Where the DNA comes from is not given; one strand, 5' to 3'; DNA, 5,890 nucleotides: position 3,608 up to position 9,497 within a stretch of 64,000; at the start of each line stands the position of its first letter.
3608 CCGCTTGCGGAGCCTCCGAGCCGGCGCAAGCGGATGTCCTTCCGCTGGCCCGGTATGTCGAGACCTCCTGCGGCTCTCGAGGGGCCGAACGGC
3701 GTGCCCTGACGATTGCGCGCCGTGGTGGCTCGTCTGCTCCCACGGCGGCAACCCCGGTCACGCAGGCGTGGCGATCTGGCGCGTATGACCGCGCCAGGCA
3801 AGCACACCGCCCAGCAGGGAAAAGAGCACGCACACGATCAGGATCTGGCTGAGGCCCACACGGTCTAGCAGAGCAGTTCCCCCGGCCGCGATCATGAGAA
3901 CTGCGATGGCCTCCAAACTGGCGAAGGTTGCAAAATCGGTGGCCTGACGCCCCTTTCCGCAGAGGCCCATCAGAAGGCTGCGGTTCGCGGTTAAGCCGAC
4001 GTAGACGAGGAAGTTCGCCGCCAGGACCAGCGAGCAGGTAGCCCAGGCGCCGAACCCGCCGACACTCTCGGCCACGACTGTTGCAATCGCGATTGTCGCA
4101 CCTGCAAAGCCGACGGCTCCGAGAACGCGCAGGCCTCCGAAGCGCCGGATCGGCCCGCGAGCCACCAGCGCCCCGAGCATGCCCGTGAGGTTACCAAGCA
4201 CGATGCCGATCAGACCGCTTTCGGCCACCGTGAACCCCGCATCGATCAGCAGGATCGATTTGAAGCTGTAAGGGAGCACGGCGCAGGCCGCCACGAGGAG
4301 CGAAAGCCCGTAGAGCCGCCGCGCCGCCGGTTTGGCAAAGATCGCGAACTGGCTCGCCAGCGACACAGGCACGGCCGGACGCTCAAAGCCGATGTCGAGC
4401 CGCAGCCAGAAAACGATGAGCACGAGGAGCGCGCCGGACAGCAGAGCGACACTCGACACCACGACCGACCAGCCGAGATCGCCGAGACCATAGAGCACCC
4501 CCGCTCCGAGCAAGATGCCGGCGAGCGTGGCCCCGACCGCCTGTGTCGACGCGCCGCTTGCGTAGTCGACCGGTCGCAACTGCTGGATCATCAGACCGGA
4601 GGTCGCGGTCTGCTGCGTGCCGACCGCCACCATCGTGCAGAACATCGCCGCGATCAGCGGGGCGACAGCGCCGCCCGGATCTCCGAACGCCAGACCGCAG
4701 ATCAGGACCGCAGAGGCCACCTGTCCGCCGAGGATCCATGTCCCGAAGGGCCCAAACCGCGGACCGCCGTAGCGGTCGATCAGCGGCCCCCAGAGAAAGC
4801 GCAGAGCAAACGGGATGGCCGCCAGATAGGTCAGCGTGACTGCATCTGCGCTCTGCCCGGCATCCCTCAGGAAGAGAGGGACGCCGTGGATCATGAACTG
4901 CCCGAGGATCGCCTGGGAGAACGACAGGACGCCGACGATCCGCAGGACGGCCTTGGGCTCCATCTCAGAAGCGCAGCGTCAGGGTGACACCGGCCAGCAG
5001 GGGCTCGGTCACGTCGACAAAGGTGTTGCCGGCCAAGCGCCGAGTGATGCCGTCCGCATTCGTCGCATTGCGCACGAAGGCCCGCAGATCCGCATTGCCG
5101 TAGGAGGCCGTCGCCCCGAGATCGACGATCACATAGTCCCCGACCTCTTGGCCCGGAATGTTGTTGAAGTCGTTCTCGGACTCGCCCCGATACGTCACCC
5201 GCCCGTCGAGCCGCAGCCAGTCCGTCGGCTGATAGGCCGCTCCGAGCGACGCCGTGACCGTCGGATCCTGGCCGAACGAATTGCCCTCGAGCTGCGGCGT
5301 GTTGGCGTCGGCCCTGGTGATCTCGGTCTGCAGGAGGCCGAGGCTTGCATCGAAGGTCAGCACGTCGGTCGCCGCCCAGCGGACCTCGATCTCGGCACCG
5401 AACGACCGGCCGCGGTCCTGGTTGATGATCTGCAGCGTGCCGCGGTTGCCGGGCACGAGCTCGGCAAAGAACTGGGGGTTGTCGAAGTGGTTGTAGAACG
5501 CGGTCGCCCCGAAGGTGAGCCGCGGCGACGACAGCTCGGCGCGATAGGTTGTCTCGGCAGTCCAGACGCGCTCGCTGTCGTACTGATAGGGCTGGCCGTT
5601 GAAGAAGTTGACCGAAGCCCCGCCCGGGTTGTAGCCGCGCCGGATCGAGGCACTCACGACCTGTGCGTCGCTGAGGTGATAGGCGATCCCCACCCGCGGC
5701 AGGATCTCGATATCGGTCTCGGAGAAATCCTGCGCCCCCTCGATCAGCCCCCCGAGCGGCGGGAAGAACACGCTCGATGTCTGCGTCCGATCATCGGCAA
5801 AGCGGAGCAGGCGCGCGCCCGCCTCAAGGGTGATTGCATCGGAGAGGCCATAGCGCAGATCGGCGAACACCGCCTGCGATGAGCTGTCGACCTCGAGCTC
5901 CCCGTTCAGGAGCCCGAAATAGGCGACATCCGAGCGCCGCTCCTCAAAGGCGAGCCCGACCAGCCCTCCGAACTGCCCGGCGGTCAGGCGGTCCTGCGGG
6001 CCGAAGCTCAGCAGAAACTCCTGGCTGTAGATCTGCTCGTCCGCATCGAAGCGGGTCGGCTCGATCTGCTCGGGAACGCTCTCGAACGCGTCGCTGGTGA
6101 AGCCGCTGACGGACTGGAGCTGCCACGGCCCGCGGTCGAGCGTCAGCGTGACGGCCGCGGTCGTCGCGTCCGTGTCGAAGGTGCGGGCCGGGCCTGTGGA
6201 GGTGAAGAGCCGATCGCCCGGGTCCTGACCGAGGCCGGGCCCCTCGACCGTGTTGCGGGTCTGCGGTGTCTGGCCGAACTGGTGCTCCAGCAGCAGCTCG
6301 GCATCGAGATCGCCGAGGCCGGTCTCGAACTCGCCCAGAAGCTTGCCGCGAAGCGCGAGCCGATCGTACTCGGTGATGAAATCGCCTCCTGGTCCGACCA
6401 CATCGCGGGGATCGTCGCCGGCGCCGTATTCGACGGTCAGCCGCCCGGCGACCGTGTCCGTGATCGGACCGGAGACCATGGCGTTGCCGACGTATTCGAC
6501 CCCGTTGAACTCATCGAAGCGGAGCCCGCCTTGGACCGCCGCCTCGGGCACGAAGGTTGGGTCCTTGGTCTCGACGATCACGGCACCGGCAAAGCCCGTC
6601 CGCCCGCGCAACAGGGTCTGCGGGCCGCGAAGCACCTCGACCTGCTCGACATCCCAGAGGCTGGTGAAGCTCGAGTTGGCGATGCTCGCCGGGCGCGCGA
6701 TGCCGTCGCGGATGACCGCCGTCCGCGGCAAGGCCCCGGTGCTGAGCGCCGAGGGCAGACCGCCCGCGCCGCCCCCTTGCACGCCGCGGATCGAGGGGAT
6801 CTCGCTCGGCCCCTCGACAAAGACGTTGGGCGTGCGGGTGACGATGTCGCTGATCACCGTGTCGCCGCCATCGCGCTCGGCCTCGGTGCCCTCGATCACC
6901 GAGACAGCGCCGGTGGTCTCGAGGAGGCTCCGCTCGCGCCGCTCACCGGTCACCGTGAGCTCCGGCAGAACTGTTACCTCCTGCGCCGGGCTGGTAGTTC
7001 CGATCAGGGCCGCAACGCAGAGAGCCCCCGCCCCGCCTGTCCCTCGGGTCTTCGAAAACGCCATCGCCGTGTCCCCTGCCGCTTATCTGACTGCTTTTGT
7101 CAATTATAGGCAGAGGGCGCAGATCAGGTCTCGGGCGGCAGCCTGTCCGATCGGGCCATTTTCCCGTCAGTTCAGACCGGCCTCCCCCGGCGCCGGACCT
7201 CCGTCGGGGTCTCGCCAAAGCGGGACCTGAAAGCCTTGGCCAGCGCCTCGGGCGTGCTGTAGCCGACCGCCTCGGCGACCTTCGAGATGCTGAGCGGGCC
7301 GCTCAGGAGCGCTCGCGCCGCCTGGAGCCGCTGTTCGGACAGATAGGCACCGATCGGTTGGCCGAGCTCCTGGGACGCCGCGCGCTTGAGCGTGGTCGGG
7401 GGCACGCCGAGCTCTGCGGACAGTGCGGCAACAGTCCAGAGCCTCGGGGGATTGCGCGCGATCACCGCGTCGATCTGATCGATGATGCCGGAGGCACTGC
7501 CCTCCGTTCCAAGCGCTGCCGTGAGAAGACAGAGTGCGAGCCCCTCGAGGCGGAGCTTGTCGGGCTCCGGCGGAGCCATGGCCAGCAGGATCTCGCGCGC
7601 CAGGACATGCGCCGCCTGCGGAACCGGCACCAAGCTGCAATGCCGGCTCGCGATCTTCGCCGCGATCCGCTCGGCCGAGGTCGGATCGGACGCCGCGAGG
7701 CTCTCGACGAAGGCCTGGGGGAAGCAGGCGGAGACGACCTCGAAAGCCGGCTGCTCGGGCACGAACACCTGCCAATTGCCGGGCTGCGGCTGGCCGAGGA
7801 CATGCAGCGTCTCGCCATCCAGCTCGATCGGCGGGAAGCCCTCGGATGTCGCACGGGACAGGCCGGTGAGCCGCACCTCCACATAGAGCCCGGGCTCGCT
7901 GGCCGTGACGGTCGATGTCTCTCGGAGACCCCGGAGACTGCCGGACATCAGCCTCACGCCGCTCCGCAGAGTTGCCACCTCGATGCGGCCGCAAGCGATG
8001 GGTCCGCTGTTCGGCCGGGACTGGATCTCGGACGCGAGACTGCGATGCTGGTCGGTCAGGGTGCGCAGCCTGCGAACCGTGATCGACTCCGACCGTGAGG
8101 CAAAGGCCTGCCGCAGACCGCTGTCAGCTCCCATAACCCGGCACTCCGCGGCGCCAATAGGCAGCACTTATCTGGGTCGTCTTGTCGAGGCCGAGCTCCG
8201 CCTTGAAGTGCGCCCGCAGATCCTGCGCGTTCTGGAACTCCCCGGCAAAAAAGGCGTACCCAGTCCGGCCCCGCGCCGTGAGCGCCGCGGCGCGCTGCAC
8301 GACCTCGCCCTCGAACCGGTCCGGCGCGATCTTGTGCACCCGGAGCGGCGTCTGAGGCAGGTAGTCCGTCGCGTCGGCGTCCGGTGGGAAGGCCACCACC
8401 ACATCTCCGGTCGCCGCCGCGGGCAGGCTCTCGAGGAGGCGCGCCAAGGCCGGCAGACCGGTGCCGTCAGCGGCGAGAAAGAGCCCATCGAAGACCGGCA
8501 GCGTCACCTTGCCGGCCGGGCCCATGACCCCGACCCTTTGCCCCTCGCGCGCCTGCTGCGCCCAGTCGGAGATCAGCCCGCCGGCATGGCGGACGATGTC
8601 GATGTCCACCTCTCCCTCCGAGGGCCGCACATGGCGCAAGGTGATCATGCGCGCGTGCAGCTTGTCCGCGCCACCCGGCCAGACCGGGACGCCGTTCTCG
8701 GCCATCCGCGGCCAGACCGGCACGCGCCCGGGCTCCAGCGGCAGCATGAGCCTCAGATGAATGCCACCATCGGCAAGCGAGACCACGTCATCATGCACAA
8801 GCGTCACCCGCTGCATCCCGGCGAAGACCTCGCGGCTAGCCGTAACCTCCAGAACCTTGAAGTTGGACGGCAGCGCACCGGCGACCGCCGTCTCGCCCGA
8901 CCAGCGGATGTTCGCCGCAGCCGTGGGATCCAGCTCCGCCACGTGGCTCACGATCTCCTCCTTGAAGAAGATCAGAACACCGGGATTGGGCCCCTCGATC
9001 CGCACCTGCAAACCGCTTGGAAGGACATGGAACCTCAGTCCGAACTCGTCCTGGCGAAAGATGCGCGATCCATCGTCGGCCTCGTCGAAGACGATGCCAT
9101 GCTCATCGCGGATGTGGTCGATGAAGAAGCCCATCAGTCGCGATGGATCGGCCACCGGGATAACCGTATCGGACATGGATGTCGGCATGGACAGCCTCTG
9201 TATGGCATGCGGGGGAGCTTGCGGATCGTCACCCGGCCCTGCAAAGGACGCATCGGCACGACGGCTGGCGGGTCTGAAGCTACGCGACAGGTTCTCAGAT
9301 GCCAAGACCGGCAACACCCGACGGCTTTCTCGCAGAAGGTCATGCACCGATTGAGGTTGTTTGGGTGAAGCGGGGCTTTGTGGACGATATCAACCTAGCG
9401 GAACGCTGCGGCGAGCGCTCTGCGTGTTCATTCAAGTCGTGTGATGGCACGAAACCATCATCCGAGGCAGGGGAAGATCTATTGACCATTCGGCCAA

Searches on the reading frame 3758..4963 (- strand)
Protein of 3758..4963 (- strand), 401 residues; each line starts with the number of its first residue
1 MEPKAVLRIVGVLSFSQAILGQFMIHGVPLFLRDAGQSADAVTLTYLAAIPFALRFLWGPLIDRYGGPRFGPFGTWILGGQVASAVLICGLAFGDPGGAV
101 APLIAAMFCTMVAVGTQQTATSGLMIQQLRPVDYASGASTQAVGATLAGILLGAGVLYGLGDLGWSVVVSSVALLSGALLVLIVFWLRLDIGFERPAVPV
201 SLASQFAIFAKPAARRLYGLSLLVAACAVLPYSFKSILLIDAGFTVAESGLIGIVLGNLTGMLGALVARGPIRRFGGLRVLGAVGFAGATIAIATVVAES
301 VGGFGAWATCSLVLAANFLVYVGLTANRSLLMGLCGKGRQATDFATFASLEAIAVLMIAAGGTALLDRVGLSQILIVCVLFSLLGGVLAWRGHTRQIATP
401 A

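Call 29: search_protein_families(library=pfam, proteins=[window:3758-4963:-], max_evalue=0.001)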
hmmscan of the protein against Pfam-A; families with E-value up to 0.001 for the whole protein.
window:3758-4963:- (401 aa): 2 families
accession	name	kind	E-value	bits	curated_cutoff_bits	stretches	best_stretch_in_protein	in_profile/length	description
PF13000.13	Acatn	-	1.6e-05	24.1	23.7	1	26-110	21-107/546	Acetyl-coenzyme A transporter 1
PF07690.21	MFS_1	-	0.00038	19.9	33.4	1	40-355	36-343/347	Major Facilitator Superfamily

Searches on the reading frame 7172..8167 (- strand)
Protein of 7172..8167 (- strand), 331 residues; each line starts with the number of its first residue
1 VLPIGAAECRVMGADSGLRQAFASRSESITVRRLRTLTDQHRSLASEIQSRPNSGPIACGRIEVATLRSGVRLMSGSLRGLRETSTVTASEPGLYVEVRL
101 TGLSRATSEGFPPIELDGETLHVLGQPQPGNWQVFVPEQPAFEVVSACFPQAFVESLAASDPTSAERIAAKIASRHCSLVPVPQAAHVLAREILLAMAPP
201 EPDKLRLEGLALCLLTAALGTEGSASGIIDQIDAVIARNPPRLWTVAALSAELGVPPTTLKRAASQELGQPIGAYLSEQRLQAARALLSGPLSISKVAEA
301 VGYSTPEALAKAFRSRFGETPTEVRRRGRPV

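Call 29: search_protein_families(library=pfam, proteins=[window:7172-8167:-], max_evalue=0.001)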
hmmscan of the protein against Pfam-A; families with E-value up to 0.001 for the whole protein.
window:7172-8167:- (331 aa): 2 families
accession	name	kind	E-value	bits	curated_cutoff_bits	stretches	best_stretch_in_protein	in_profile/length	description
PF12833.13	HTH_18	-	3.7e-20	72.4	33.6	1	249-327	1-80/80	Helix-turn-helix domain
PF00165.29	HTH_AraC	-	6.1e-08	33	26.6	1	289-326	6-42/42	Bacterial regulatory helix-turn-helix proteins, AraC family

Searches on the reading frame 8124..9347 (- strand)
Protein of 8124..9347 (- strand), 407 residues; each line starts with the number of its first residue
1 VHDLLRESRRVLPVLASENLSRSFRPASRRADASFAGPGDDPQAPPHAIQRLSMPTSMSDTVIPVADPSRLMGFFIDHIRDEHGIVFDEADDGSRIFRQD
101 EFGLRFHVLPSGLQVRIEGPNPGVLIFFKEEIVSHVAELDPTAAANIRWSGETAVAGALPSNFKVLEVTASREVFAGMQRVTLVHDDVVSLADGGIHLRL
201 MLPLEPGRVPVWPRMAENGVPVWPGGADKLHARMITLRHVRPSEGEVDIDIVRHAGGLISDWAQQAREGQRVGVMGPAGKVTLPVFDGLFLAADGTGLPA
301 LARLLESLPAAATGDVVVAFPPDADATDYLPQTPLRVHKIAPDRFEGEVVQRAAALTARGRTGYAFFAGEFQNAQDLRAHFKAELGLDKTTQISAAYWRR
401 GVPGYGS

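Call 29: search_protein_families(library=pfam, proteins=[window:8124-9347:-], max_evalue=0.001)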
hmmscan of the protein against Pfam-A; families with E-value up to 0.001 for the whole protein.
window:8124-9347:- (407 aa): 2 families
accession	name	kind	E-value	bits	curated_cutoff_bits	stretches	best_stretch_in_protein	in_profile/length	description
PF08021.17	FAD_binding_9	-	3.2e-22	79.4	23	1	168-280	2-119/120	Siderophore-interacting FAD-binding domain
PF04954.18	SIP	-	7.3e-21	75.3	26.3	1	287-401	2-119/119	Siderophore-interacting protein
